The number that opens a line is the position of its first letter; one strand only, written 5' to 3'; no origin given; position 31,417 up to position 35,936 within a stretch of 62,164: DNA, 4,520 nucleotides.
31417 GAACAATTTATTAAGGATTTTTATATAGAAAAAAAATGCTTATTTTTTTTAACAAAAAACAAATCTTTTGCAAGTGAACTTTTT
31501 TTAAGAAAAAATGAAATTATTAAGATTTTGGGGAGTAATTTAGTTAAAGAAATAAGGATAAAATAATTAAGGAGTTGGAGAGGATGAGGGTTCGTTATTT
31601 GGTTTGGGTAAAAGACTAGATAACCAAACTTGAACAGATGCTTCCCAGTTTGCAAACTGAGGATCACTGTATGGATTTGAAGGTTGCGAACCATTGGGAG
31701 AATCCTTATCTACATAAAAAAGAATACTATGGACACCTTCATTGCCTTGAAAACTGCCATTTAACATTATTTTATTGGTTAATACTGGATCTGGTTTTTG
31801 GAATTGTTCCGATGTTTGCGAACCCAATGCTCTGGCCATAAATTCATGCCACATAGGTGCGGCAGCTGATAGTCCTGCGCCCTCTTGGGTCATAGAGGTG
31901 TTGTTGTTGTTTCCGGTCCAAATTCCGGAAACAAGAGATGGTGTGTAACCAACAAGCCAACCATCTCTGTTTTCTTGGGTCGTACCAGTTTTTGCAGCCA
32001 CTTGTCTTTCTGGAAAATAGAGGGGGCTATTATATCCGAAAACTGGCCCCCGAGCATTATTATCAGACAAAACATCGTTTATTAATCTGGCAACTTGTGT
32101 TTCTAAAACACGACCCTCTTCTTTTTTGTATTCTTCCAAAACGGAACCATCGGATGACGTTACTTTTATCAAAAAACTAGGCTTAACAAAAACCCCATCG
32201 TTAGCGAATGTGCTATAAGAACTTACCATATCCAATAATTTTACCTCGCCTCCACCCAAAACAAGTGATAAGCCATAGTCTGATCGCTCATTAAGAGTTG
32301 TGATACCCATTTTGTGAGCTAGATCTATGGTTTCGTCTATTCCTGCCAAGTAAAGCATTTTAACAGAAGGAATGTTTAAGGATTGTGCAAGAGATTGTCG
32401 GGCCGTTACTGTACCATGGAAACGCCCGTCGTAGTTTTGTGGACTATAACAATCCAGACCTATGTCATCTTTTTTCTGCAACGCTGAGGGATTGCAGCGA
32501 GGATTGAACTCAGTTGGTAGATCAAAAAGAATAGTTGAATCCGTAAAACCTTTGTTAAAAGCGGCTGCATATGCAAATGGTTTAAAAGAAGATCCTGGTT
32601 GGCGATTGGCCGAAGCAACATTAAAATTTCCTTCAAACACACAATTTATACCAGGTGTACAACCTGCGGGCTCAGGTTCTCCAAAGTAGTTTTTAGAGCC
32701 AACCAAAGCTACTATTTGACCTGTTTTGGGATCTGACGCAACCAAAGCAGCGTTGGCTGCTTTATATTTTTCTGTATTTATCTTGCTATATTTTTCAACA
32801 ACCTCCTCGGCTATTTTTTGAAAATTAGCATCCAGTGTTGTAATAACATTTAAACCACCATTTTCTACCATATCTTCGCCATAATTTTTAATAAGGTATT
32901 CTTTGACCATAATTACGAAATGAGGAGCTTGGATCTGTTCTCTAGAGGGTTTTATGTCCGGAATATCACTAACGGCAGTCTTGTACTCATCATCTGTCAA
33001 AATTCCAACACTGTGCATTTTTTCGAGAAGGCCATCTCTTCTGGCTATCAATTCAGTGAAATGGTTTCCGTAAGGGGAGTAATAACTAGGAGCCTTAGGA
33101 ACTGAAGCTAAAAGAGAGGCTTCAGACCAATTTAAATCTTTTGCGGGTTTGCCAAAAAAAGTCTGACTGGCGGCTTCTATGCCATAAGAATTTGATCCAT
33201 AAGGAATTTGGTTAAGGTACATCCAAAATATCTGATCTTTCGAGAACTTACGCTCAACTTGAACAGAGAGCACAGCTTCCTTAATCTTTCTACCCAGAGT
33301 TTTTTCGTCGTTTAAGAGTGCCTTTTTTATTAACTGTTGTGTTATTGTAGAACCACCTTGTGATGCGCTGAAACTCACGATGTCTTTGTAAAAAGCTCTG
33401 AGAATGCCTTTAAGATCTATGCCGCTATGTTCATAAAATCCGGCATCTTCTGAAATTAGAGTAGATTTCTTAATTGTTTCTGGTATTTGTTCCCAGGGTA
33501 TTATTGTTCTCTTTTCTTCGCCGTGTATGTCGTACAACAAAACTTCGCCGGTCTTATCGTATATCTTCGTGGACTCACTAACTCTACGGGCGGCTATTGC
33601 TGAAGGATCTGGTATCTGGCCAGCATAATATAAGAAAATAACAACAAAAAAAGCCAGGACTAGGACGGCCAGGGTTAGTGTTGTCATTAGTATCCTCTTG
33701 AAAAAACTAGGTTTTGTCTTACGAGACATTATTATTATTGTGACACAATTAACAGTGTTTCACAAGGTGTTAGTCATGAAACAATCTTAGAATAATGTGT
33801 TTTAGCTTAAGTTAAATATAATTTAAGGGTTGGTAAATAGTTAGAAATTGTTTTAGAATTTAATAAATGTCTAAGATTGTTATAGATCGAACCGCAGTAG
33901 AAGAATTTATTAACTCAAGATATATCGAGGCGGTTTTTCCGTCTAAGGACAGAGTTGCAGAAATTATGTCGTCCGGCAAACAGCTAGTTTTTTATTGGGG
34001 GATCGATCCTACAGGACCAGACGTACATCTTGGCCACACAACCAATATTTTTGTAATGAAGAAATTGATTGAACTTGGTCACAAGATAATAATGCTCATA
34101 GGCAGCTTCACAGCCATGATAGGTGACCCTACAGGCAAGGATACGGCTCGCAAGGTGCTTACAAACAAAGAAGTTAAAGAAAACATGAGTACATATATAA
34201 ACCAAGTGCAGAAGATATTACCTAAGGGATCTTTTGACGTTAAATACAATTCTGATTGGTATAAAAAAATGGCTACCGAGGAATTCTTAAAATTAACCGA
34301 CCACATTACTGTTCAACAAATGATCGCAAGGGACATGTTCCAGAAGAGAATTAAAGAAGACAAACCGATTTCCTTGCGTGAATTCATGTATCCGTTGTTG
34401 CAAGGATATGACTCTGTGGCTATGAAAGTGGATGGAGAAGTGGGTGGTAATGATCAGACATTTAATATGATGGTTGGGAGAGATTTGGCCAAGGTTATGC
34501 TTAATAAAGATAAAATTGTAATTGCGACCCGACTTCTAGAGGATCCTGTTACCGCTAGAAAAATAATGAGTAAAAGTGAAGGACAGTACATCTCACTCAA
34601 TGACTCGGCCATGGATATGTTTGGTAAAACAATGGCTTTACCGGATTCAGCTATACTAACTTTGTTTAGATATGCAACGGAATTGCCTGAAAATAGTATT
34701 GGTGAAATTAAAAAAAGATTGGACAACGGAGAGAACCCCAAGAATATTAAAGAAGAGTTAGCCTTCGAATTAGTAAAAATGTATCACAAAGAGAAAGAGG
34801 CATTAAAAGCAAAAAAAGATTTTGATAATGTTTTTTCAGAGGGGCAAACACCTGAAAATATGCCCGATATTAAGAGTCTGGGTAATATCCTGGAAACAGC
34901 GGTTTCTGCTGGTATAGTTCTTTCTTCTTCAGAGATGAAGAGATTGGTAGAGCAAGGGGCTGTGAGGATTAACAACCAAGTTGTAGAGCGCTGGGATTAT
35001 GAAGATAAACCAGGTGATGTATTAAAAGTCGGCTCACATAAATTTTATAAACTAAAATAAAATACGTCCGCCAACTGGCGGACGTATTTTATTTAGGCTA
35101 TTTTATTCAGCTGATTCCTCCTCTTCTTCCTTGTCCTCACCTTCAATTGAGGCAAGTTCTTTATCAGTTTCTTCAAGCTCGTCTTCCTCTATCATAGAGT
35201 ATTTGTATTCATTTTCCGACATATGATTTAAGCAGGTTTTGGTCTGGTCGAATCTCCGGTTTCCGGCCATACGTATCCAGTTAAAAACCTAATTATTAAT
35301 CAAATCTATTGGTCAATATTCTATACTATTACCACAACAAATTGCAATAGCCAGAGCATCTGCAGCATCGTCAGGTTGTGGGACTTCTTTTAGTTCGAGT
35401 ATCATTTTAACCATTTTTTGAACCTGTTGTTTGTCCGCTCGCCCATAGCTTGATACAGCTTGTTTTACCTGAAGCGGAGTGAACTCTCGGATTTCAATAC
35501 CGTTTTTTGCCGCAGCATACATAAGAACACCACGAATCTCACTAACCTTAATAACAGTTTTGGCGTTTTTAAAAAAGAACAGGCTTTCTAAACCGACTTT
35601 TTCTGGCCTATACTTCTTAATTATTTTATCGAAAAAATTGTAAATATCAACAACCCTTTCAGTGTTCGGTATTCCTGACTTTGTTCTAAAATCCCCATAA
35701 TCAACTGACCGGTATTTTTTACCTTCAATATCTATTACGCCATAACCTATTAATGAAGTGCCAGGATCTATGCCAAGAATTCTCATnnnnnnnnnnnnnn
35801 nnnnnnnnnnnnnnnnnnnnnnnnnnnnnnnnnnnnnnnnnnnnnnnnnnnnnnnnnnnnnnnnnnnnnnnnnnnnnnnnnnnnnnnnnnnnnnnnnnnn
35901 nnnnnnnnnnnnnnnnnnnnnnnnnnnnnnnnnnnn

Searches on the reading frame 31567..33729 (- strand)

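Call 6: search_protein_families(library=pfam, proteins=[window:31567-33729:-], max_evalue=0.1)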
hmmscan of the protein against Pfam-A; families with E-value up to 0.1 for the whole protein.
window:31567-33729:- (720 aa): 2 families
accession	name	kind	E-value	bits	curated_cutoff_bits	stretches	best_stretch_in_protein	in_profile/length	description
PF00912.28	Transgly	-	3.9e-60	202.8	27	1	66-239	6-178/178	Transglycosylase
PF00905.27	Transpeptidase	-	4.8e-22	79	22.1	1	328-631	2-298/299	Penicillin binding protein transpeptidase domain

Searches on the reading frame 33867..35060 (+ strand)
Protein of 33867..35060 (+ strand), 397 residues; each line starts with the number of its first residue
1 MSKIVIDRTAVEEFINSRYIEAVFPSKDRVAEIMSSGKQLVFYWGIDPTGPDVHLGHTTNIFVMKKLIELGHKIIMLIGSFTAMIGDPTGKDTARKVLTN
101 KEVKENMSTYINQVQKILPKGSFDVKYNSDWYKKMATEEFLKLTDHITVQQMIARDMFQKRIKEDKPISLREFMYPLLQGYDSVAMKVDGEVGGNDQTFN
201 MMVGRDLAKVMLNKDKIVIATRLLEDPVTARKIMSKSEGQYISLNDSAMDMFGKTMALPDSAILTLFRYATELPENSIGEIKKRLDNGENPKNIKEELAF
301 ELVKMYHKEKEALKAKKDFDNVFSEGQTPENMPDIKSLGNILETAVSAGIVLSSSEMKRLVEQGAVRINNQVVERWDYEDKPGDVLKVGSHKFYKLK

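Call 6: search_protein_families(library=pfam, proteins=[window:33867-35060:+], max_evalue=0.1)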
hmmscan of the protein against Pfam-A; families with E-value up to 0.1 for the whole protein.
window:33867-35060:+ (397 aa): 4 families
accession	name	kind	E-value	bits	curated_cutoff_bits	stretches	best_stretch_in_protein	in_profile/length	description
PF00579.31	tRNA-synt_1b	-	7.1e-63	213.1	21.1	1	38-323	4-291/292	tRNA synthetases class I (W and Y)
PF01479.30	S4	-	3.1e-06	27.3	22.8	1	346-385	7-47/48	S4 domain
PF22421.1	SYY_C-terminal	-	0.0025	18.1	27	1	334-380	11-60/83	Tyrosine--tRNA ligase SYY-like C-terminal domain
PF13275.11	S4_2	-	0.046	14.1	24.6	0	348-392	17-61/65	S4 domain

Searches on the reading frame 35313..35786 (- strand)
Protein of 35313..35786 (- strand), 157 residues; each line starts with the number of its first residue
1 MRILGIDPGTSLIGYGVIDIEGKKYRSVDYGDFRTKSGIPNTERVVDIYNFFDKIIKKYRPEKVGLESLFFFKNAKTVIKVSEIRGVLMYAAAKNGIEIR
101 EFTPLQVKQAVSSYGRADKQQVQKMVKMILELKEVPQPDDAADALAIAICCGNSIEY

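Call 61: search_protein_families(library=pfam, proteins=[window:35313-35786:-], max_evalue=0.01)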
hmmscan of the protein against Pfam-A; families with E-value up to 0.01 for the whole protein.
window:35313-35786:- (157 aa): 1 family
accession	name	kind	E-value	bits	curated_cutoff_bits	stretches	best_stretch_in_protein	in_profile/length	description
PF02075.23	RuvC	-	3.4e-48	163.8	22.2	1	3-150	1-147/148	Crossover junction endodeoxyribonuclease RuvC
